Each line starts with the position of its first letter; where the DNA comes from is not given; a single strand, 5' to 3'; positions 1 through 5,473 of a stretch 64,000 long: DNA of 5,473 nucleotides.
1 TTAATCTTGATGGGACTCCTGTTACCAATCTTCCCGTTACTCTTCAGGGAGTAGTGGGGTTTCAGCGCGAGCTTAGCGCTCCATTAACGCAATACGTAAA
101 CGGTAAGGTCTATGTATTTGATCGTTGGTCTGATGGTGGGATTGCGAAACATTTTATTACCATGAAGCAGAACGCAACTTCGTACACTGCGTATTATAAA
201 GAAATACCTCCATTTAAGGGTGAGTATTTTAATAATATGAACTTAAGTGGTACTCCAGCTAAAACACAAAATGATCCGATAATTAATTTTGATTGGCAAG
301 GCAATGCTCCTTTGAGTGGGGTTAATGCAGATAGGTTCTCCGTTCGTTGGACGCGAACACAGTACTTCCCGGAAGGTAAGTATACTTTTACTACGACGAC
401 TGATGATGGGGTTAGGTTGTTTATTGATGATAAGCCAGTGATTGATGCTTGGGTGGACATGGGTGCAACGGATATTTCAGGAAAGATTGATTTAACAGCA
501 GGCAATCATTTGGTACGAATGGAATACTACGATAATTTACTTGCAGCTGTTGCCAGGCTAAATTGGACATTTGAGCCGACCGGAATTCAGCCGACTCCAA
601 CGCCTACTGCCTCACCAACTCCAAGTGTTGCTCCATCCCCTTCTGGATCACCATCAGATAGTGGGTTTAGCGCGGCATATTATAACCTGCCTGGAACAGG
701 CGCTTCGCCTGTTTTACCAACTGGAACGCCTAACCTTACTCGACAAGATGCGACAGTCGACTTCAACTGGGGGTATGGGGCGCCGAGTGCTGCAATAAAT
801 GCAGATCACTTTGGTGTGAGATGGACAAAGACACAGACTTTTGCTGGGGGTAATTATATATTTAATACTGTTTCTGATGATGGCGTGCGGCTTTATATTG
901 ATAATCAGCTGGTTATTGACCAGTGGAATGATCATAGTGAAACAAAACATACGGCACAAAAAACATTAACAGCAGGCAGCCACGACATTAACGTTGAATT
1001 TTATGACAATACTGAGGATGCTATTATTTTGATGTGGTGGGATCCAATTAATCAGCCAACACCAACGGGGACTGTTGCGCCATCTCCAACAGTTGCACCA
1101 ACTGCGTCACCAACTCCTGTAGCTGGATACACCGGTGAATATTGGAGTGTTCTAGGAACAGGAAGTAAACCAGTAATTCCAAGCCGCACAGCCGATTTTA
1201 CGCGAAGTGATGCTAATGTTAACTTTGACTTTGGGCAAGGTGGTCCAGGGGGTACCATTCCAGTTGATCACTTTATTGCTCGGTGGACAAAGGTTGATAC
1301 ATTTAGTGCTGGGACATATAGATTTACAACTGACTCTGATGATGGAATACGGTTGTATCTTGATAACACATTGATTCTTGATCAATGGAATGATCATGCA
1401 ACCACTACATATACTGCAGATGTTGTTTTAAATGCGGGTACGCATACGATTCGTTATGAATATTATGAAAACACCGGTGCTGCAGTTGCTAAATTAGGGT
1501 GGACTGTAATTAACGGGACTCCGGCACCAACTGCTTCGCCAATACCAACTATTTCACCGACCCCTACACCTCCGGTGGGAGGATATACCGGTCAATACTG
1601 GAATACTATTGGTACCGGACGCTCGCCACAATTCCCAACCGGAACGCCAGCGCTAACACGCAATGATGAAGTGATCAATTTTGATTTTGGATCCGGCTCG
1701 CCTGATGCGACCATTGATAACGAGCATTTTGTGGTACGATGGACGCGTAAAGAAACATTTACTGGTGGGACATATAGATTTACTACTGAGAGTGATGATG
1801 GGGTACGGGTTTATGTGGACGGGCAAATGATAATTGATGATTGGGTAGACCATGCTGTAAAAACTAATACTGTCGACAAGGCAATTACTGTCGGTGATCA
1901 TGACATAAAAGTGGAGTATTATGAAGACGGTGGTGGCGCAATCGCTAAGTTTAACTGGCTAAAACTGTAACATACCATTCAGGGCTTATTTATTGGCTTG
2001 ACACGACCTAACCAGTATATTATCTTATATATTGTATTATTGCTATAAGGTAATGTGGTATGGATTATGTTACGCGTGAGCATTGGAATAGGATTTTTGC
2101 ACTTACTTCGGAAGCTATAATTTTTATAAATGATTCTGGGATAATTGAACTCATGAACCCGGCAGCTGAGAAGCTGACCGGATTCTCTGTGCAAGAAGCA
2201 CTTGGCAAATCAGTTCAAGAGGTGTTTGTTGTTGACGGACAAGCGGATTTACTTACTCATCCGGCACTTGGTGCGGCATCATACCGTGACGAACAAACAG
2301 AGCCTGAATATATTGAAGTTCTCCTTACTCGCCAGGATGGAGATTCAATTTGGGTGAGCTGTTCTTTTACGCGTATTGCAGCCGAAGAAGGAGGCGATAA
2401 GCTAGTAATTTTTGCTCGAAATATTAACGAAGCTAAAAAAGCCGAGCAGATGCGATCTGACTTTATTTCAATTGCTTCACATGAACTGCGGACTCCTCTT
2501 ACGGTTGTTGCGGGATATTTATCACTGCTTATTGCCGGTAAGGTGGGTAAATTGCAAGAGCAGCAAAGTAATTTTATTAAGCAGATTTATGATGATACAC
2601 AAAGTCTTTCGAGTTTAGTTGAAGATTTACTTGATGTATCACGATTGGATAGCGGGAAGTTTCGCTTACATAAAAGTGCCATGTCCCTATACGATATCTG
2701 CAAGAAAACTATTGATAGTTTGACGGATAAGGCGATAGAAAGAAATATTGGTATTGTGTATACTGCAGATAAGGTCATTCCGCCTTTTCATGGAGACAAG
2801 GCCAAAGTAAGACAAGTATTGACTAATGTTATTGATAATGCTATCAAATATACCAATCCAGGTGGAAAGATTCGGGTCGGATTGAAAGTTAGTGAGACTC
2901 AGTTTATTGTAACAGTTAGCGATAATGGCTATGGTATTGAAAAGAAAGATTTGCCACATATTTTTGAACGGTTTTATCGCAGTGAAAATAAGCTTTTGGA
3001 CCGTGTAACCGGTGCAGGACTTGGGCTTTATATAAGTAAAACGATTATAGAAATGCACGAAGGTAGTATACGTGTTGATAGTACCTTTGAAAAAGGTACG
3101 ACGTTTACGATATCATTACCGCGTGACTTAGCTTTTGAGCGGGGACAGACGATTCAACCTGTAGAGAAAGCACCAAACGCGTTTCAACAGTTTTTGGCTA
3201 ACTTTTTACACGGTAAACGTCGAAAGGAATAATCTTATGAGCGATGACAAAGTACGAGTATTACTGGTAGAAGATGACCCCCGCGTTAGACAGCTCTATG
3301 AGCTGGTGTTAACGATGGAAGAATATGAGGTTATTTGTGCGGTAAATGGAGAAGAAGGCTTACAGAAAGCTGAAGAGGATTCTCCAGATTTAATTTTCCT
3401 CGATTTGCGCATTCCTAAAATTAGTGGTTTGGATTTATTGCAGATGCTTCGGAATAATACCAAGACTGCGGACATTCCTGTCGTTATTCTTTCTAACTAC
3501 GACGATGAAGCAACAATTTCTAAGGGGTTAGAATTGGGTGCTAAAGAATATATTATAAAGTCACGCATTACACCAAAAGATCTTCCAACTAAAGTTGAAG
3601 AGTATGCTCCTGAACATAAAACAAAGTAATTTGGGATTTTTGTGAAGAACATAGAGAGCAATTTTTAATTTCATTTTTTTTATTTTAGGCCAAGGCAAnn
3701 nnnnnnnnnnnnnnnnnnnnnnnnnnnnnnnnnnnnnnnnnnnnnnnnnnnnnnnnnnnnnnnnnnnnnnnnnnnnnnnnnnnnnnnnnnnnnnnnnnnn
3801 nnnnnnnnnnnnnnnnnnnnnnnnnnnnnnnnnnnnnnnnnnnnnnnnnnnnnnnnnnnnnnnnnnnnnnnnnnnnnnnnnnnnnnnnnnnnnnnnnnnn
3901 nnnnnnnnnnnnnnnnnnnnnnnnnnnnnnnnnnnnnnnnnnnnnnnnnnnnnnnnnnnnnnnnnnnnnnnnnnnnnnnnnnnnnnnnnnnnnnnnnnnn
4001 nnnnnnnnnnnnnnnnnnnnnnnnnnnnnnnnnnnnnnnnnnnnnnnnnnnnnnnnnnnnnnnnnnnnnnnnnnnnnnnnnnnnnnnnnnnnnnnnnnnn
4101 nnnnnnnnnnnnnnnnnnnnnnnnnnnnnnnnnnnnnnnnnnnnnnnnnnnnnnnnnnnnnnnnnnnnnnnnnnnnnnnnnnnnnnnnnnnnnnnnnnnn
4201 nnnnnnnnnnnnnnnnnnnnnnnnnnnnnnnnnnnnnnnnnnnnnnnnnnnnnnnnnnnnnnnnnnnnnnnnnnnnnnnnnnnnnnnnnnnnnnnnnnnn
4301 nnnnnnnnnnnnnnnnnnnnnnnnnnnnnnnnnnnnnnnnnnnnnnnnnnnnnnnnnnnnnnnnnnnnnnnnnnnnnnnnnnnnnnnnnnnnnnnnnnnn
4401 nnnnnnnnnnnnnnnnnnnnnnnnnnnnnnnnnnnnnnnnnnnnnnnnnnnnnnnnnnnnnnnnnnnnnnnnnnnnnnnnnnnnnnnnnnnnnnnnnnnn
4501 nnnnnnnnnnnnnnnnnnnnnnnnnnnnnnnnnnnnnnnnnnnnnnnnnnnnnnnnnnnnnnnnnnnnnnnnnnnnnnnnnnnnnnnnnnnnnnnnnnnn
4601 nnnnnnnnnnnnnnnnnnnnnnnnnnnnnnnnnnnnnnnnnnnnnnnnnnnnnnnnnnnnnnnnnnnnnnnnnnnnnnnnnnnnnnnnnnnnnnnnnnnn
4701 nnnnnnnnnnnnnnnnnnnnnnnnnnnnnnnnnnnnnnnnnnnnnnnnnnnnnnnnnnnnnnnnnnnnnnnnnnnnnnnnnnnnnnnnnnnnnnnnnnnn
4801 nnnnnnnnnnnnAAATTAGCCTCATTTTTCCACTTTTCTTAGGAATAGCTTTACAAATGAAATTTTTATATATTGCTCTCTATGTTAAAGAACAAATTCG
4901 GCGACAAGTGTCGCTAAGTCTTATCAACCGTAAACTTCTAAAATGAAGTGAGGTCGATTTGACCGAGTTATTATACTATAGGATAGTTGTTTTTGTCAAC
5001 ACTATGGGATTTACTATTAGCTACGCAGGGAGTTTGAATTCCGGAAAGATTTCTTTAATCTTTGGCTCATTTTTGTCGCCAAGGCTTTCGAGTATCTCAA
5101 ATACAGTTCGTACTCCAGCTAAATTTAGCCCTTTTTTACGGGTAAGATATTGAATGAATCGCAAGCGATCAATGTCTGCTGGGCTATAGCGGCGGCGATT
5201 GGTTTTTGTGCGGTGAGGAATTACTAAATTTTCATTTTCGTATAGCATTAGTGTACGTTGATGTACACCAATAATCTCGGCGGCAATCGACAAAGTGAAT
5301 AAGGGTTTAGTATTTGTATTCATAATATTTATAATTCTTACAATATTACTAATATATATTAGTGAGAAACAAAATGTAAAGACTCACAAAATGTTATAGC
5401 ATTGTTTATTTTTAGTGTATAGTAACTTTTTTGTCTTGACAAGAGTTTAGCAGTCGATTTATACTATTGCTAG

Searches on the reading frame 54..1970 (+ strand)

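Call 16: search_protein_families(library=pfam, proteins=[window:54-1970:+], max_evalue=0.001)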
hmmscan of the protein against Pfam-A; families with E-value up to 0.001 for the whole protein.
window:54-1970:+ (638 aa): 1 family
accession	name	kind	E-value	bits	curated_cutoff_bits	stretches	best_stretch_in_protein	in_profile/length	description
PF07691.17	PA14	-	2.8e-71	238.5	24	4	55-172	6-134/147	PA14 domain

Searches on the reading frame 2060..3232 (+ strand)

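Call 16: search_protein_families(library=pfam, proteins=[window:2060-3232:+], max_evalue=0.001)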
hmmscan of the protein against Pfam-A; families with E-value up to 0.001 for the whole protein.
window:2060-3232:+ (390 aa): 7 families
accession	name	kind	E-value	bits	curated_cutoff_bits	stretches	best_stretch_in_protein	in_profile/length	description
PF02518.31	HATPase_c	-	4e-30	105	26.4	1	245-355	1-109/111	Histidine kinase-, DNA gyrase B-, and HSP90-like ATPase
PF00512.31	HisKA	-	1.3e-19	70.4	26.9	1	131-199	1-66/66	His Kinase A (phospho-acceptor) domain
PF13426.13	PAS_9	-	4.6e-13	49.8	27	1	18-124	2-103/103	PAS domain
PF00989.32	PAS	-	2.6e-10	40.8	22.6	1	7-106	1-96/113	PAS fold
PF08448.16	PAS_4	-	1.4e-07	32.2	23.1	1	16-126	4-109/110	PAS fold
PF24820.1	Diguanyl_cycl_sensor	-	9.9e-05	22.7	28.1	1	16-110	5-100/109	Diguanylate cyclase-like sensor domain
PF13188.13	PAS_8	-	0.00035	20.8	21.8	1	9-53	3-44/65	PAS domain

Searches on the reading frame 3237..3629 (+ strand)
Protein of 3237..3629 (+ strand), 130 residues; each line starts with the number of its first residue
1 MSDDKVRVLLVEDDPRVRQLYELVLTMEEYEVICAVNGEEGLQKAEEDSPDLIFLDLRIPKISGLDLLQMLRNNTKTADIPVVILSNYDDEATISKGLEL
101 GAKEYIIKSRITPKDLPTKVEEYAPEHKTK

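Call 16: search_protein_families(library=pfam, proteins=[window:3237-3629:+], max_evalue=0.001)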
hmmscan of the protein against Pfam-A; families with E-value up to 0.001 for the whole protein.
window:3237-3629:+ (130 aa): 1 family
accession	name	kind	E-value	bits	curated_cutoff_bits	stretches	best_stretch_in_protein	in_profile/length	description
PF00072.30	Response_reg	-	1.3e-25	90.1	30.2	1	8-120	1-110/111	Response regulator receiver domain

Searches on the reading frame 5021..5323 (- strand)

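Call 19: search_protein_families(library=pfam, proteins=[window:5021-5323:-], max_evalue=0.001)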
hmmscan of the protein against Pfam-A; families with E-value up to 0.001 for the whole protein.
window:5021-5323:- (100 aa): 2 families
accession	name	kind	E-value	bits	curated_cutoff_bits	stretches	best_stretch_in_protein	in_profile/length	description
PF13411.12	MerR_1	-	1.8e-18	66.8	21.6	1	10-75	2-66/69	MerR HTH family regulatory protein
PF00376.29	MerR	-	1.5e-08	34.7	28.2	1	13-46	4-38/38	MerR family regulatory protein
